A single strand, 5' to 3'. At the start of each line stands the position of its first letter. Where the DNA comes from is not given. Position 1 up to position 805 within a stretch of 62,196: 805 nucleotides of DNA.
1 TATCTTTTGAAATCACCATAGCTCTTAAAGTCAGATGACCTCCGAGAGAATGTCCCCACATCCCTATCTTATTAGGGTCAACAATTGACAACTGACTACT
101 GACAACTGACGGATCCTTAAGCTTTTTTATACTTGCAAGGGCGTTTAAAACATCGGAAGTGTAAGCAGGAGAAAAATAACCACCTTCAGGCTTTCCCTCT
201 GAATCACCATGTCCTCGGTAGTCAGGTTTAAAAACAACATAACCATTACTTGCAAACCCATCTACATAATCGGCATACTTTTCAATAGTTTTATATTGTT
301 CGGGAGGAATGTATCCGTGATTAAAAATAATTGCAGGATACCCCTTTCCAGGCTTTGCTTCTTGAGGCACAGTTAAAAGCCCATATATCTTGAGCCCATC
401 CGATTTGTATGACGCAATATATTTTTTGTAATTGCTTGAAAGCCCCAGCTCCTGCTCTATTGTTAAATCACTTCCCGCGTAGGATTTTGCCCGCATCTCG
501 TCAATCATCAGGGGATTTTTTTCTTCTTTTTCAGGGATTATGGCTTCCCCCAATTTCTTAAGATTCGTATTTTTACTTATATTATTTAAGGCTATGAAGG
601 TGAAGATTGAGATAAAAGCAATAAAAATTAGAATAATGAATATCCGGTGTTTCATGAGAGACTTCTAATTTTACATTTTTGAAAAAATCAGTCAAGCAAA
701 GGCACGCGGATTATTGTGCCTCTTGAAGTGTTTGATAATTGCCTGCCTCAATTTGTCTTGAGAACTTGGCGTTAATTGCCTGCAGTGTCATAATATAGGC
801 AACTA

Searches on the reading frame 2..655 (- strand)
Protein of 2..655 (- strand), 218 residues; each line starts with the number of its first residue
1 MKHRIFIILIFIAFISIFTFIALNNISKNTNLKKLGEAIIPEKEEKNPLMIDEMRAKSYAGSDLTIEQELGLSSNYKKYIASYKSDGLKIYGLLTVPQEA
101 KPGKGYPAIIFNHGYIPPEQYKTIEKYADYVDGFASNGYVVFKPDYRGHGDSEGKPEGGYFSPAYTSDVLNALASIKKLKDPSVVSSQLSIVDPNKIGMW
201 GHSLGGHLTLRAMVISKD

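Call 55: search_protein_families(library=pfam, proteins=[window:2-655:-], max_evalue=0.01)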
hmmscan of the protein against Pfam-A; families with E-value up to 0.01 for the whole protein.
window:2-655:- (218 aa): 10 families
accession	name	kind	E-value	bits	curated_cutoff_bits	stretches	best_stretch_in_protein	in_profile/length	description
PF02129.25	Peptidase_S15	-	3.4e-08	33.9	23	1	86-212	1-112/262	X-Pro dipeptidyl-peptidase (S15 family)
PF12146.15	Hydrolase_4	-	3.5e-08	33.5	27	1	109-213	7-94/239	Serine aminopeptidase, S33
PF20434.5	BD-FAE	-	2.2e-06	27.8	26.8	1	103-210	10-104/215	BD-FAE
PF12697.13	Abhydrolase_6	-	4.7e-06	27.9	26.3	1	128-214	17-85/217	Alpha/beta hydrolase family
PF05448.18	AXE1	-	1.7e-05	24.2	21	1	76-214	57-195/321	Acetyl xylan esterase (AXE1)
PF00561.26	Abhydrolase_1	-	2.7e-05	24.4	25.8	1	107-210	1-84/245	alpha/beta hydrolase fold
PF00326.27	Peptidase_S9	-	4.5e-05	23.5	22.6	0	188-213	58-82/213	Prolyl oligopeptidase family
PF03583.20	LIP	-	0.0023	17.7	23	1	135-215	23-91/286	Secretory lipase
PF01738.24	DLH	-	0.0025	17.9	21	1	124-211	27-113/217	Dienelactone hydrolase family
PF03403.19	PAF-AH_p_II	-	0.0026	16.8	20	0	100-149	94-138/372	Platelet-activating factor acetylhydrolase, isoform II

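Call 56: search_solved_structures(query=window:2-655:-, max_evalue=0.001, show_alignments=2)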
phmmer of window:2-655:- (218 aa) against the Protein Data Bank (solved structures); distinct sequences matched with E-value up to 0.001: 15.
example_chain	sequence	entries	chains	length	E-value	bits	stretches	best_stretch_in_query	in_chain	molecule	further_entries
8b4u_A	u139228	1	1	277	4e-09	39.7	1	82-217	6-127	Alpha/beta hydrolase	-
6eoo_A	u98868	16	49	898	1.1e-07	35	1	81-214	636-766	Dipeptidyl peptidase 8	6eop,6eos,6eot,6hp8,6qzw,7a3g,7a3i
6trw_A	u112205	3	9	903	1.1e-07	35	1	81-214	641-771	Dipeptidyl peptidase 8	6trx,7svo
9pjb_A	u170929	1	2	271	1.4e-07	34.7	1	84-216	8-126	MHETase MHT043-5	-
8hay_A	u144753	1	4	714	1e-05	28.6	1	71-213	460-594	btDPP4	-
7y4g_A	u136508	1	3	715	1e-05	28.5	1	71-213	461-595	btDPP4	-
7y4f_A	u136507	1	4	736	1.1e-05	28.5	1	71-213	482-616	Dipeptidyl peptidase IV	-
5olj_A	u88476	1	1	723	1.3e-05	28.2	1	75-213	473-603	Dipeptidyl peptidase IV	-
7qjm_A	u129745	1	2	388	2.1e-05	27.5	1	82-209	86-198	alpha/beta-hydrolase (202)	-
5yp1_A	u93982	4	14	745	0.00013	24.9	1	92-213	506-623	Dipeptidyl aminopeptidase 4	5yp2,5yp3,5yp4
7z2u_A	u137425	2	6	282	0.00021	24.3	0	78-205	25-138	Ferulic acid esterase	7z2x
8hm5_A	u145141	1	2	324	0.00037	23.5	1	102-179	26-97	Epoxide hydrolase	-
7z2v_A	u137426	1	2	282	0.0004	23.4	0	78-201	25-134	Ferulic acid esterase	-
6nkf_A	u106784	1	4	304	0.00094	22.1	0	106-210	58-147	Lip_vut4, C3L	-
9x6a_A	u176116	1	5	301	0.00097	22.1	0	100-212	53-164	carboxylesterase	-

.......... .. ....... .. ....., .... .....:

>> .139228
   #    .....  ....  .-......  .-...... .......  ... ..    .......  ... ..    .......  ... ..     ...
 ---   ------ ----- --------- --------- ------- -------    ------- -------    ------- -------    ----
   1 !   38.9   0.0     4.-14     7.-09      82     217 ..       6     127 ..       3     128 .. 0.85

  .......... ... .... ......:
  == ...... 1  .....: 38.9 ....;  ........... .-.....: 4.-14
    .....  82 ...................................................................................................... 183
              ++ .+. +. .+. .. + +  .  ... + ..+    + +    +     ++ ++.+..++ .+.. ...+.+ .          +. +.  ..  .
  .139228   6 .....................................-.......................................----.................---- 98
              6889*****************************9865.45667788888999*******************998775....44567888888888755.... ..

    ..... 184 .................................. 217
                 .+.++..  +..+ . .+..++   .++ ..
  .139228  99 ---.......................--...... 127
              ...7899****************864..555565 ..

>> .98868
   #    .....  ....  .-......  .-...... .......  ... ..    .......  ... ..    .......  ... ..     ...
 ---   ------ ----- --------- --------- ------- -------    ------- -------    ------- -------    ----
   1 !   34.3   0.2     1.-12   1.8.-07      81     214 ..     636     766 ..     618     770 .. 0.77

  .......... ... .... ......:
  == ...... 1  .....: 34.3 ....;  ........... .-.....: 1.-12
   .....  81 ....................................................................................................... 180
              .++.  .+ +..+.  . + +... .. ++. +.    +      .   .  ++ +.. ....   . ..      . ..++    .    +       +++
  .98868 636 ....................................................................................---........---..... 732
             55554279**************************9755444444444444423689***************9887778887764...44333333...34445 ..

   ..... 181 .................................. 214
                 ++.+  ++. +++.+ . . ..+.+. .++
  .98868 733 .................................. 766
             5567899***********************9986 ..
